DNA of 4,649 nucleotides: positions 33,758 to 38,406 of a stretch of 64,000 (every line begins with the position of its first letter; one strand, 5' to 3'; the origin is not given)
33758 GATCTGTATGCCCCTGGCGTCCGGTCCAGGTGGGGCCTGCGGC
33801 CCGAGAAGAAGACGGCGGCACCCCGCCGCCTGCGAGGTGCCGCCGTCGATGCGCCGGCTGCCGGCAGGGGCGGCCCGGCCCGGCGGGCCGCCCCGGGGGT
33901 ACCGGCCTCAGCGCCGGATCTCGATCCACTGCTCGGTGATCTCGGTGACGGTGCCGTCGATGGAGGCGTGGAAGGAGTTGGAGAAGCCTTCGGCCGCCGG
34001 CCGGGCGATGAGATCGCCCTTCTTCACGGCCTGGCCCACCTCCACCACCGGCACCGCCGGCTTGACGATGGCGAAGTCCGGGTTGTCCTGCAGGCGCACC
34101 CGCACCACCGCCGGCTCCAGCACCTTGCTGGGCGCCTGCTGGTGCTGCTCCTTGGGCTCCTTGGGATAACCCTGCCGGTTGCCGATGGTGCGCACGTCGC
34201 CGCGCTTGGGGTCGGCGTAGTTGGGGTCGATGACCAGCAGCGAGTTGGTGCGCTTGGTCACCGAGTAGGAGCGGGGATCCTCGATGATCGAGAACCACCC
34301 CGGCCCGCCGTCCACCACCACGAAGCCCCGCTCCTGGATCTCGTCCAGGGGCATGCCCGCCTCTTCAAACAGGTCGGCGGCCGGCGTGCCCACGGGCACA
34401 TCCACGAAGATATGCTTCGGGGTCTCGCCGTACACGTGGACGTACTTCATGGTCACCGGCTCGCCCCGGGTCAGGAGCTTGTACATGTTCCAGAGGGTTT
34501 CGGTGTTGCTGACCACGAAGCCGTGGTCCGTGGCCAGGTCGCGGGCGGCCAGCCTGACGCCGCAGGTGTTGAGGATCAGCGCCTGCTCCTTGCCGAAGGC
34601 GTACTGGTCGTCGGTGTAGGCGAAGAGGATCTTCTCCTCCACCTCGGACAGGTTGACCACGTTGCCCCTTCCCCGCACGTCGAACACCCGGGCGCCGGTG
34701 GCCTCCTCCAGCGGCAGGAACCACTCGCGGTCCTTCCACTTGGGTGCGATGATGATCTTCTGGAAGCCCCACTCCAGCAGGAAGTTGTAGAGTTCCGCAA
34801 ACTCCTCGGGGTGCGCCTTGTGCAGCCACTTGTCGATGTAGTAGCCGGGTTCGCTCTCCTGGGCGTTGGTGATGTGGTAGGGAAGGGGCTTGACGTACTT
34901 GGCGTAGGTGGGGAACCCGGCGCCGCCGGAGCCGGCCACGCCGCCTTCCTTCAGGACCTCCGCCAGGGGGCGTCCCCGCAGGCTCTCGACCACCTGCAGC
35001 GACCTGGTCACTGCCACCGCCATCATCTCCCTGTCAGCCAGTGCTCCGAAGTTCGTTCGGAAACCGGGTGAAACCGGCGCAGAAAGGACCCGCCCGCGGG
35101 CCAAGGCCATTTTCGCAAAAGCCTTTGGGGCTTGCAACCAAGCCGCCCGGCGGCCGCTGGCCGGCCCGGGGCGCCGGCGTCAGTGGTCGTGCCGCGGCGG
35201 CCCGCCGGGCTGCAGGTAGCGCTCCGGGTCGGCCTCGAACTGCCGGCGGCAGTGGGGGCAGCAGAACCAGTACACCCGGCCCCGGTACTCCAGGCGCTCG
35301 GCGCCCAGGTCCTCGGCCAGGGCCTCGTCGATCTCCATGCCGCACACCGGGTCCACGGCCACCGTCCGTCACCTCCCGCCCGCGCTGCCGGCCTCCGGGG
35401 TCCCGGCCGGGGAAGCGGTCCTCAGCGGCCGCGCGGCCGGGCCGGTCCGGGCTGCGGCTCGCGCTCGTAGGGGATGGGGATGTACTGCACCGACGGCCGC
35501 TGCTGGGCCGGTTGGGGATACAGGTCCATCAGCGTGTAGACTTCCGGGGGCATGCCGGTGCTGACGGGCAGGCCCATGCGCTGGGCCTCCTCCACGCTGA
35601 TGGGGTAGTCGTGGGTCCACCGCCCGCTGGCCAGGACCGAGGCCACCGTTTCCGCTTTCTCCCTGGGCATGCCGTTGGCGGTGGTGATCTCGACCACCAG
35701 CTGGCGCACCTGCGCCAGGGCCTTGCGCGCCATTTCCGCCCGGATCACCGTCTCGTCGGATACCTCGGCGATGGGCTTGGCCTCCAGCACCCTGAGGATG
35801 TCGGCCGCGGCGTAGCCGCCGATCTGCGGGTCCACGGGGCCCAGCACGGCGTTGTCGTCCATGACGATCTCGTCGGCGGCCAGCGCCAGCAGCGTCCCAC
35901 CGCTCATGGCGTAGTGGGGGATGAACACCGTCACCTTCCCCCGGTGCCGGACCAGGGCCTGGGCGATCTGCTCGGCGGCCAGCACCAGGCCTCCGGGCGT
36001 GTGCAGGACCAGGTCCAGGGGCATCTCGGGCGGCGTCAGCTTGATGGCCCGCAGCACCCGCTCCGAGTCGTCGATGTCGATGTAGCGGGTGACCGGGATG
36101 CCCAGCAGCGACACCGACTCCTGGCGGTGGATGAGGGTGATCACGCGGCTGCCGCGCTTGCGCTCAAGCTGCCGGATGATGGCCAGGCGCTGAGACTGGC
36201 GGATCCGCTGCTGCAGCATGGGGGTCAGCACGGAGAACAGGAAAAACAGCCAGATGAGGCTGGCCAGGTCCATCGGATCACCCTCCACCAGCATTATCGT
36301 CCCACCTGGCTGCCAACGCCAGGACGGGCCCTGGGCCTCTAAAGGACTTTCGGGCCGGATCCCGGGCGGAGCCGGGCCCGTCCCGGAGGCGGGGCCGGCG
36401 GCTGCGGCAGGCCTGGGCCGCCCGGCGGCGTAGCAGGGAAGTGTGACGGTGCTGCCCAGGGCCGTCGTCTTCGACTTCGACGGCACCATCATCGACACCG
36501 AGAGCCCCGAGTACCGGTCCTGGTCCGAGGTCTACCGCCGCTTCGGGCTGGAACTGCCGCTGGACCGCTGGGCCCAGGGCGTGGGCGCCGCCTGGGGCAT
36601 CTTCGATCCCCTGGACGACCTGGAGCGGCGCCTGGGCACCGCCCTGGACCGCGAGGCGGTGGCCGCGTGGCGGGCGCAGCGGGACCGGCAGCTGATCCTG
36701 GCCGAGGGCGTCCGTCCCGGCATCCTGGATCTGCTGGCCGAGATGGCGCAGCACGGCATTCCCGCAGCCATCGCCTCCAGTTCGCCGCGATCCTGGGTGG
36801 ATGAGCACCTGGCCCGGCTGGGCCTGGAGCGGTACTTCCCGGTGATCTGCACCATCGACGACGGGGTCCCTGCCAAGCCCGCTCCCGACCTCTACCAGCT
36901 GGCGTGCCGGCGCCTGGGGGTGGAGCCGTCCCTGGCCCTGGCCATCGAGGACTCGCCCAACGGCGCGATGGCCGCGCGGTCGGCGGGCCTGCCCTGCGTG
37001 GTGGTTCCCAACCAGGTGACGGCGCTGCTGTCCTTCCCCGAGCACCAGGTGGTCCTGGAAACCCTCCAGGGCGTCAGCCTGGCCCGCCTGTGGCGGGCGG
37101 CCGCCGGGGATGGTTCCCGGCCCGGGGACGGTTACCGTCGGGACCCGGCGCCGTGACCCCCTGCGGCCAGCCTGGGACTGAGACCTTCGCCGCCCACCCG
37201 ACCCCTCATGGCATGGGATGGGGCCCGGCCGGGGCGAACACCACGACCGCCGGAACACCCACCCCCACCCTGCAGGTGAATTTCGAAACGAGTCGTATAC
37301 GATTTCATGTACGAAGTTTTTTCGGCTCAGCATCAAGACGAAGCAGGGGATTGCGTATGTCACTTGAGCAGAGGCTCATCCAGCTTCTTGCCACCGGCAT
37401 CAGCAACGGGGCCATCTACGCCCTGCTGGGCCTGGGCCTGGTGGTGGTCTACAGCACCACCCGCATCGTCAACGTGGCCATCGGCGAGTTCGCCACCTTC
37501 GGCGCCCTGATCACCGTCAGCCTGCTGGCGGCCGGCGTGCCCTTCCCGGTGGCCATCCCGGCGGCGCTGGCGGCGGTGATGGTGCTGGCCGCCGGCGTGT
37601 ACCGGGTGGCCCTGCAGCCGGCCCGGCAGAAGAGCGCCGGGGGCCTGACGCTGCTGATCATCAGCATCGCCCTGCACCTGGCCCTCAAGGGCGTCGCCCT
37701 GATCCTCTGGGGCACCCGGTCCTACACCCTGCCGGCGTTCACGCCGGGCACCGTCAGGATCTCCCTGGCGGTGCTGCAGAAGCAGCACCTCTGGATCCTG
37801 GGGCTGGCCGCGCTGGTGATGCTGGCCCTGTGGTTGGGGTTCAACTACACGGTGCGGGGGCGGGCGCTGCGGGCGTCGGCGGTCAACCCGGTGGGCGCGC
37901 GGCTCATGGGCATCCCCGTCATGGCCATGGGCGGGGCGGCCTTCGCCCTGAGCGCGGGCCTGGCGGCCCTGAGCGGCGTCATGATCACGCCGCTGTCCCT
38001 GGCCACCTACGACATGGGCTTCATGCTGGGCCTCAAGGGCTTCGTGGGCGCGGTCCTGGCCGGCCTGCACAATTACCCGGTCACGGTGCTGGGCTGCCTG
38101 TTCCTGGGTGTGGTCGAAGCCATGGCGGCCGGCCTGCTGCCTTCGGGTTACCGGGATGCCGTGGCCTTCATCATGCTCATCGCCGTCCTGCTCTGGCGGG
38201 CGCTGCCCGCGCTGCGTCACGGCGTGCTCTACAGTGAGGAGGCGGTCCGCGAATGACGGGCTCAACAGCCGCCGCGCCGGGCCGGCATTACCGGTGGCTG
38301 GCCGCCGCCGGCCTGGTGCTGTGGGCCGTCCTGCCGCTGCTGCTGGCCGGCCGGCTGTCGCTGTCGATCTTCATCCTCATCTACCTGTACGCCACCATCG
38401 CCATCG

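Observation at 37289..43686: The same 27-nt AT-rich operator-like motif precedes the Liv-type ABC operon and overlaps the gntR start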

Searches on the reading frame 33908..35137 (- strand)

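Call 29: search_protein_families(library=ncbifam, proteins=[window:33908-35137:-], max_evalue=0.00001)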
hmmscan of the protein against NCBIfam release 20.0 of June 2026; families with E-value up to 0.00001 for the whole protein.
window:33908-35137:- (409 aa): 4 families
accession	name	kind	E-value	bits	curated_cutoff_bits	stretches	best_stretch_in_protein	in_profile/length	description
TIGR04481.1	PR_assoc_PrdC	equivalog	1.1e-31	110.1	490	2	58-305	76-307/425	proline reductase-associated electron transfer protein PrdC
TIGR01945.1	rnfC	subfamily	8.8e-25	87.1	245.95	1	173-307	226-356/435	RnfABCDGE type electron transport complex subunit C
NF003454.1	PRK05035.1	equivalog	6.4e-21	74.4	345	1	50-311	118-363/556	electron transport complex subunit RsxC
TIGR01959.1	nuoF_fam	equivalog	3.2e-06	25.8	558.65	0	49-114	29-100/410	NADH-quinone oxidoreductase subunit NuoF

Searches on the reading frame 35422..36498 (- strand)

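Call 29: search_protein_families(library=ncbifam, proteins=[window:35422-36498:-], max_evalue=0.00001)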
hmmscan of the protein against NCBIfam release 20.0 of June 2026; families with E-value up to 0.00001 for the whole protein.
window:35422-36498:- (358 aa): 4 families
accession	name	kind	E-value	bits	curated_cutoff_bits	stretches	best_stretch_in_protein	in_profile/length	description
NF047768.1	Clp_like_SDH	equivalog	8.4e-127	422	250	1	81-341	1-260/260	SDH family Clp fold serine proteinase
NF045542.1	Clp_rel_HeadMat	equivalog_domain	3.8e-11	43.2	120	1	157-219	32-95/165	head maturation protease, ClpP-related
NF045540.1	scaf_prot_MCP1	exception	2.2e-08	33.3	475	1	157-227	29-99/652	ClpP-like prohead protease/major capsid protein fusion protein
TIGR00706.1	SppA_dom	equivalog_domain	1.4e-06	28.2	155.45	1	147-221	21-97/208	signal peptide peptidase SppA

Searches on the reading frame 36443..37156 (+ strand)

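Call 29: search_protein_families(library=ncbifam, proteins=[window:36443-37156:+], max_evalue=0.00001)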
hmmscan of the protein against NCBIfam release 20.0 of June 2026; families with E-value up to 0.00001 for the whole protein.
window:36443-37156:+ (237 aa): 29 families (the best 25 are shown)
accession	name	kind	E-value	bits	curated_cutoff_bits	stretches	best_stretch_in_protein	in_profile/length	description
TIGR02009.1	PGMB-YQAB-SF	subfamily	3.9e-25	89.1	153.35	1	6-188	2-186/186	beta-phosphoglucomutase family hydrolase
NF008087.0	PRK10826.1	equivalog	1.5e-21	77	191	1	6-193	8-196/222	hexitol phosphatase HxpB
TIGR01990.1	bPGM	equivalog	4.5e-21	75.7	189.4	1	6-187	2-185/187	beta-phosphoglucomutase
NF008000.0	PRK10725.1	equivalog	6.9e-20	71.9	215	1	7-188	7-185/188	fructose-1-phosphate/6-phosphogluconate phosphatase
TIGR01509.1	HAD-SF-IA-v3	subfamily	8.9e-18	64.9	29.4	1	62-188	36-154/154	HAD-IA family hydrolase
NF046057.1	bifunc_MtlD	equivalog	8.2e-16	57.6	800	1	7-187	9-190/683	bifunctional mannitol-1-phosphate dehydrogenase/phosphatase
NF009697.0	PRK13222.1-4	equivalog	2.1e-15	56.7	327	1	92-187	97-192/232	phosphoglycolate phosphatase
TIGR02253.1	CTE7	subfamily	2.5e-15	56.9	169.75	1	90-188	95-194/221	TIGR02253 family HAD-type hydrolase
TIGR01449.2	PGP_bact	equivalog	5.7e-14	52.1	180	1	8-188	1-184/213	phosphoglycolate phosphatase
NF009804.0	PRK13288.1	equivalog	2.8e-13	49.8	218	1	6-188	4-181/215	pyrophosphatase PpaX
NF008610.0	PRK11587.1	equivalog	3.3e-13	49.5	282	1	91-215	85-207/219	sugar phosphatase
NF009695.0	PRK13222.1-2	equivalog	1.7e-12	47.3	225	1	5-188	6-193/226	phosphoglycolate phosphatase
TIGR01454.1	AHBA_synth_RP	hypoth_equivalog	7.6e-12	45.3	246.65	1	88-187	74-173/205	AHBA synthesis associated protein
NF009694.0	PRK13222.1-1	equivalog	1.1e-11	44.6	415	1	92-187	114-209/252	phosphoglycolate phosphatase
NF009698.0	PRK13223.1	equivalog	1.3e-11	44.2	466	1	2-188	10-200/272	phosphoglycolate phosphatase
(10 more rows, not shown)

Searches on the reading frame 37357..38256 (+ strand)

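Call 9: search_protein_families(library=pfam, proteins=[window:37357-38256:+])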
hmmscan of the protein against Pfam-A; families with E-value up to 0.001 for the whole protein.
window:37357-38256:+ (299 aa): 1 family
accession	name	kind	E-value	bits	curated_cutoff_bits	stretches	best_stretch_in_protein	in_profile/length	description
PF02653.21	BPD_transp_2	-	1.4e-28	100.3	26.8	1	11-278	2-269/269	Branched-chain amino acid transport system / permease component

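Call 10: search_protein_families(library=ncbifam, proteins=[window:37357-38256:+])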
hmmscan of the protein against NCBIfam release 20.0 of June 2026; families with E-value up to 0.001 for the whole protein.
window:37357-38256:+ (299 aa): 3 families
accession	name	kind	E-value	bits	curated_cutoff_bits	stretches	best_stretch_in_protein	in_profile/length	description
NF008011.0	PRK10740.1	equivalog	2.8e-24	86.3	379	1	8-280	9-294/308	high-affinity branched-chain amino acid ABC transporter permease LivH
TIGR03409.1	urea_trans_UrtB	equivalog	1.1e-22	81.1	250.3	1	10-281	3-281/291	urea ABC transporter permease subunit UrtB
TIGR03622.1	urea_t_UrtB_arc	equivalog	3.7e-11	42.8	374.25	1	19-285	12-274/284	urea ABC transporter, permease protein UrtB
